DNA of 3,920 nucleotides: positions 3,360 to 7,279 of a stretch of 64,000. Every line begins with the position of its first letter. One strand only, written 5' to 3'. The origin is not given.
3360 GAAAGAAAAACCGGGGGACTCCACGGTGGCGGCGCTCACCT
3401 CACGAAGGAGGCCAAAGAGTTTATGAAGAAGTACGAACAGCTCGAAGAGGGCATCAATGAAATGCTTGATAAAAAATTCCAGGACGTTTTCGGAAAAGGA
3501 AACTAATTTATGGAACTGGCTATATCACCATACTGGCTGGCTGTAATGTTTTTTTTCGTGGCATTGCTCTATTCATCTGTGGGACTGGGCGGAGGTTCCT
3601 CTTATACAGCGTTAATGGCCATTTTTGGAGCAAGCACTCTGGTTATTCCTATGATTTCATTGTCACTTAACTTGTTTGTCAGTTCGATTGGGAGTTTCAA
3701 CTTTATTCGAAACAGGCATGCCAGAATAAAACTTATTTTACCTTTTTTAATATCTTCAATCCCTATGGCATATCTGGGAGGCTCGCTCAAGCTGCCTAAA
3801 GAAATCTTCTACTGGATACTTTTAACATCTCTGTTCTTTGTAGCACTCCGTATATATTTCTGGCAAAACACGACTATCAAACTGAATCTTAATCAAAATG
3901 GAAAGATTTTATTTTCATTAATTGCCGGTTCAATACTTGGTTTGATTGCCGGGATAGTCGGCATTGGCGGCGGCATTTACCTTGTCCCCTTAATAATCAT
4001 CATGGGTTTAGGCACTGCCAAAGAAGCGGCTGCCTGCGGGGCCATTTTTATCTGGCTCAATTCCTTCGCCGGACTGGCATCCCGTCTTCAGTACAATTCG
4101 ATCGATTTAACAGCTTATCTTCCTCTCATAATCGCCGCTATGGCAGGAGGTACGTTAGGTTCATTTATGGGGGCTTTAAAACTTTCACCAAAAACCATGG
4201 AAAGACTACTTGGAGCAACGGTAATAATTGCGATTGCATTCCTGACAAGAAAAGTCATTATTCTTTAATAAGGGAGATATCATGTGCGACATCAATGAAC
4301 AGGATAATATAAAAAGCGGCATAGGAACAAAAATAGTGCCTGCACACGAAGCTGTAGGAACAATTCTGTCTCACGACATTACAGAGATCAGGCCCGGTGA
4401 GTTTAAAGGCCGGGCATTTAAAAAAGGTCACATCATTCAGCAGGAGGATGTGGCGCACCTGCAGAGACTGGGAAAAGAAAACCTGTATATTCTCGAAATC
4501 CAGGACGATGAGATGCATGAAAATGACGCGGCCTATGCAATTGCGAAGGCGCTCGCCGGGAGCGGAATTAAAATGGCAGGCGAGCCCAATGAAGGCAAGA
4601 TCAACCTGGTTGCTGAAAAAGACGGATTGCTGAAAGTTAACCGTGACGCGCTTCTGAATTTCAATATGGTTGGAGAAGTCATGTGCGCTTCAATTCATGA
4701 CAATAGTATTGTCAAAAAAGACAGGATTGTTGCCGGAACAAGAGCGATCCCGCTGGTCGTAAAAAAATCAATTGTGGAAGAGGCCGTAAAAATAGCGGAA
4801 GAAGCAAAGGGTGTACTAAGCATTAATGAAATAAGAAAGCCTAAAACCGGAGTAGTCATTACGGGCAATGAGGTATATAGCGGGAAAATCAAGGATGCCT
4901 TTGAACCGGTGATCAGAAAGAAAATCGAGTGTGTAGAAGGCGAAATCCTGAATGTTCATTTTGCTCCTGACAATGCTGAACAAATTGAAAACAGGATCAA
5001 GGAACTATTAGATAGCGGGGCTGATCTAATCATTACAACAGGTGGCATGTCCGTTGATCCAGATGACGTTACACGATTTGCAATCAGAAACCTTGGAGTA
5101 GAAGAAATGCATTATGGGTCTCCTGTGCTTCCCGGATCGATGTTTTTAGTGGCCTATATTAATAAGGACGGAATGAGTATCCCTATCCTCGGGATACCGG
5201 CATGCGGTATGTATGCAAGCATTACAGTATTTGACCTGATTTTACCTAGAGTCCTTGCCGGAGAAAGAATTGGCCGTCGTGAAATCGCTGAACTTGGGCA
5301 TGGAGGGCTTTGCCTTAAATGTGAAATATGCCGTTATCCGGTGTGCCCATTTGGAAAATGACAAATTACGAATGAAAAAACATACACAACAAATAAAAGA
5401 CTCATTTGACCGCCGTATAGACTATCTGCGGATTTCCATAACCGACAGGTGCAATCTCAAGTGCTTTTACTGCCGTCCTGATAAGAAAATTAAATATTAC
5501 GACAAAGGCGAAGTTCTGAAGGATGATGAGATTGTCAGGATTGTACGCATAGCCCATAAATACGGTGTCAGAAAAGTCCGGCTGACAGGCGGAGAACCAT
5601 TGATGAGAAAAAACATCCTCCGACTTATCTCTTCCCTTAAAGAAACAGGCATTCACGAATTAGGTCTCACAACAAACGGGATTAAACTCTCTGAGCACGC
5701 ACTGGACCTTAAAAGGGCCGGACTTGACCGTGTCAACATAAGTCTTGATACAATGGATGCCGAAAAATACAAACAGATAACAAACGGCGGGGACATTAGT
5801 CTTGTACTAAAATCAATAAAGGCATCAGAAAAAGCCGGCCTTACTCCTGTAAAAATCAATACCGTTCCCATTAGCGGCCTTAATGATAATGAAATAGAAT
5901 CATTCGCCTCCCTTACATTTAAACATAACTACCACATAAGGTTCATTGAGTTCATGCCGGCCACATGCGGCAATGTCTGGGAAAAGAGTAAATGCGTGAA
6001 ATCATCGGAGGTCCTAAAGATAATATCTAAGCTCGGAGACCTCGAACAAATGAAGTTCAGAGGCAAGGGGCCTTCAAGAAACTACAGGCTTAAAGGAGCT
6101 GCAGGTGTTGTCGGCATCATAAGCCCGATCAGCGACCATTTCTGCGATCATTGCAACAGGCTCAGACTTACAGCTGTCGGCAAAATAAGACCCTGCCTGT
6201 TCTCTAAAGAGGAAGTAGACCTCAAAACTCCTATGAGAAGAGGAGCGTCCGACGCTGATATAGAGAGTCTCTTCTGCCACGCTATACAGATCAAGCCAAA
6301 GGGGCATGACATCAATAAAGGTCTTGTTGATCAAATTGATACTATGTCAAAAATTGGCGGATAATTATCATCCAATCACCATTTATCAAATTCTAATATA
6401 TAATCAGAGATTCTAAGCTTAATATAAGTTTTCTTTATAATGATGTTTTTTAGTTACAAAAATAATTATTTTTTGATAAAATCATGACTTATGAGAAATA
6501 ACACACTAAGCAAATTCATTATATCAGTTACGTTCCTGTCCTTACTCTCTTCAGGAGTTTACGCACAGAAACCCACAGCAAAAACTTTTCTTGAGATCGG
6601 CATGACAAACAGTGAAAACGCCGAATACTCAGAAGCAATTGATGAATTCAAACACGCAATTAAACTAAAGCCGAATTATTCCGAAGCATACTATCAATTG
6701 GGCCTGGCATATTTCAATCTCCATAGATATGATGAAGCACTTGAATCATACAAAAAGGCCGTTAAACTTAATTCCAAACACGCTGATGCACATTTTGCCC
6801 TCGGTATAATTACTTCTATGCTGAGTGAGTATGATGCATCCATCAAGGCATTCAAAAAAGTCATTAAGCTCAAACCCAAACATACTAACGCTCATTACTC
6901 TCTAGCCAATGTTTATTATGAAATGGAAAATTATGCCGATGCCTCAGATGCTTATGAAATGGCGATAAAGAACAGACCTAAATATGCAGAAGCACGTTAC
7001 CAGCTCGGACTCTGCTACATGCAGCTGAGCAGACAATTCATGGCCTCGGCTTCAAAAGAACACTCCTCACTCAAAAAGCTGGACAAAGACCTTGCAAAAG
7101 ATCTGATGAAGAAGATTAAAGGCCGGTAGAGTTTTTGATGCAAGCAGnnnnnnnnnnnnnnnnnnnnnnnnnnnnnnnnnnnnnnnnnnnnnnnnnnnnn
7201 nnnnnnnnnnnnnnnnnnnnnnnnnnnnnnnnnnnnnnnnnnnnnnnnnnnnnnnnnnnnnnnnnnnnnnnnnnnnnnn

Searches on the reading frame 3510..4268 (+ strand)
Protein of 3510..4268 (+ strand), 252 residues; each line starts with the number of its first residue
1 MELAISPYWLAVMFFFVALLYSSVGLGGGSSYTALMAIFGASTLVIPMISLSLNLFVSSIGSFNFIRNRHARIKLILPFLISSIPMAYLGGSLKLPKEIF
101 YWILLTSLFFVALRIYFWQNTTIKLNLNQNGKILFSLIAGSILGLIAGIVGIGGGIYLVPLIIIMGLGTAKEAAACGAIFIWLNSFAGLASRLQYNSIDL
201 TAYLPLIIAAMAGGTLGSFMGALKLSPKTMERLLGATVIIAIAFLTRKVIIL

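Call 76: search_protein_families(library=pfam, proteins=[window:3510-4268:+], max_evalue=0.001)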
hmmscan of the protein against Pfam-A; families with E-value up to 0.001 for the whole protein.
window:3510-4268:+ (252 aa): 1 family
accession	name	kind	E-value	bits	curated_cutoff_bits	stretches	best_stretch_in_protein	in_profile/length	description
PF01925.25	TauE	-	2.6e-26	93.2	32.6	1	11-243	2-235/237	Sulfite exporter TauE/SafE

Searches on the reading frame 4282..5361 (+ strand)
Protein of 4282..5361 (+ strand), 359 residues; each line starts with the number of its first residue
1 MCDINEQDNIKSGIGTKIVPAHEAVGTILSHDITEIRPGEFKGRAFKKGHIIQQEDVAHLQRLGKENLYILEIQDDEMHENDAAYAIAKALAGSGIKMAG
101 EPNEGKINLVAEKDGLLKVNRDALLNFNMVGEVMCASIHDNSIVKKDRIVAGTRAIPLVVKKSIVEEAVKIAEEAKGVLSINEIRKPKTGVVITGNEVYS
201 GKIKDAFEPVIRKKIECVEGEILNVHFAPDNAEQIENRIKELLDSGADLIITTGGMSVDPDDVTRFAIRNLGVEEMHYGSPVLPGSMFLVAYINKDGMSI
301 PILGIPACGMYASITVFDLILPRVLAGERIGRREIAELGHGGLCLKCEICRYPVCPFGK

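Call 76: search_protein_families(library=pfam, proteins=[window:4282-5361:+], max_evalue=0.001)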
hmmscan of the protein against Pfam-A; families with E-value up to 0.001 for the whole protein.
window:4282-5361:+ (359 aa): 1 family
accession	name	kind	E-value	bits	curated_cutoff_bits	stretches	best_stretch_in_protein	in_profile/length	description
PF00994.29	MoCF_biosynth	-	1.2e-20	74.1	26.6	1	190-324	1-142/144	Probable molybdopterin binding domain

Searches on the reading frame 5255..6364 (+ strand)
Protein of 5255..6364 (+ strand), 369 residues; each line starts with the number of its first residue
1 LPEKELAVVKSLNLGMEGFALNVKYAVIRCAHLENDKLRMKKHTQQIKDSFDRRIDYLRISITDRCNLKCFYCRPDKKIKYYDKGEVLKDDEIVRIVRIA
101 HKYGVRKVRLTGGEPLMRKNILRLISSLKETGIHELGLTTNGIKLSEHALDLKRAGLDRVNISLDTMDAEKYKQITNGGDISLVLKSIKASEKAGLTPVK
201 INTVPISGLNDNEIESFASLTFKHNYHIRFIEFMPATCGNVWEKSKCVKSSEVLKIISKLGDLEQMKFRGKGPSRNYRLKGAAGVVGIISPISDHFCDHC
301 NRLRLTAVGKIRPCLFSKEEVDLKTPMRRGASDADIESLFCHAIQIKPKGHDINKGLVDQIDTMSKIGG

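Call 76: search_protein_families(library=pfam, proteins=[window:5255-6364:+], max_evalue=0.001)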
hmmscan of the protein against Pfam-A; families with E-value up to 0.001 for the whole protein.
window:5255-6364:+ (369 aa): 3 families
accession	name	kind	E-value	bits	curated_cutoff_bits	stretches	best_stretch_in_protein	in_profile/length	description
PF06463.18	Mob_synth_C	-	9.6e-37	126.2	37.4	1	227-352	2-127/128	Molybdenum Cofactor Synthesis C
PF04055.27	Radical_SAM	-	2.4e-35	122.6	29.5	1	60-219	1-164/166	Radical SAM superfamily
PF13353.11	Fer4_12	-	6.6e-08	33.4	22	1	65-172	14-121/137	4Fe-4S single cluster domain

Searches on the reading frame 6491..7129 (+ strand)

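Call 76: search_protein_families(library=pfam, proteins=[window:6491-7129:+], max_evalue=0.001)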
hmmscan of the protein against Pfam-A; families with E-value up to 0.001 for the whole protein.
window:6491-7129:+ (212 aa): 24 families
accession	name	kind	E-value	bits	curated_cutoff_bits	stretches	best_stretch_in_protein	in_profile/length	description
PF13414.12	TPR_11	-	9.3e-33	112.1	26.8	4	45-77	9-41/42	TPR repeat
PF00515.34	TPR_1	-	2e-32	110.1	27.8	3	65-97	2-34/34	Tetratricopeptide repeat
PF13432.12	TPR_16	-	3.1e-27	95.1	32.7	3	68-130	1-63/65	Tetratricopeptide repeat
PF07719.23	TPR_2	-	3.9e-27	92.5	27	2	65-96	2-33/34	Tetratricopeptide repeat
PF13431.12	TPR_17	-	2.7e-24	83.8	24.4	1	53-85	2-34/34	Tetratricopeptide repeat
PF13181.12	TPR_8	-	1.4e-22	78.3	25.7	1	65-97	2-34/34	Tetratricopeptide repeat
PF14559.12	TPR_19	-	1.9e-17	63.8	25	2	113-163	6-56/68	Tetratricopeptide repeat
PF13424.12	TPR_12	-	5.8e-16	58.9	30.1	1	65-128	4-75/77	Tetratricopeptide repeat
PF13428.12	TPR_14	-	1e-14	54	23.5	2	65-106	2-43/44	Tetratricopeptide repeat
PF12895.13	ANAPC3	-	1.9e-11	44.5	27.2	2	113-181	4-71/82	Anaphase-promoting complex, cyclosome, subunit 3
PF24575.1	TPR_Slam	-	5.6e-10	40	35.2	0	37-84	54-101/104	Surface lipoprotein assembly modifier, N-terminal TPR repeats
PF13174.12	TPR_6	-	5.8e-10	39.6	26.3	0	65-93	1-29/33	Tetratricopeptide repeat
PF13374.12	TPR_10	-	7.4e-10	39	27.5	0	66-93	4-31/42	Tetratricopeptide repeat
PF23914.1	TPR_CcmH_CycH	-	1.9e-09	38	42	1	69-161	55-150/158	Cytochrome c-type biogenesis protein H TPR domain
PF13371.12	TPR_9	-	2e-09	37.8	35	0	56-102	21-67/73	Tetratricopeptide repeat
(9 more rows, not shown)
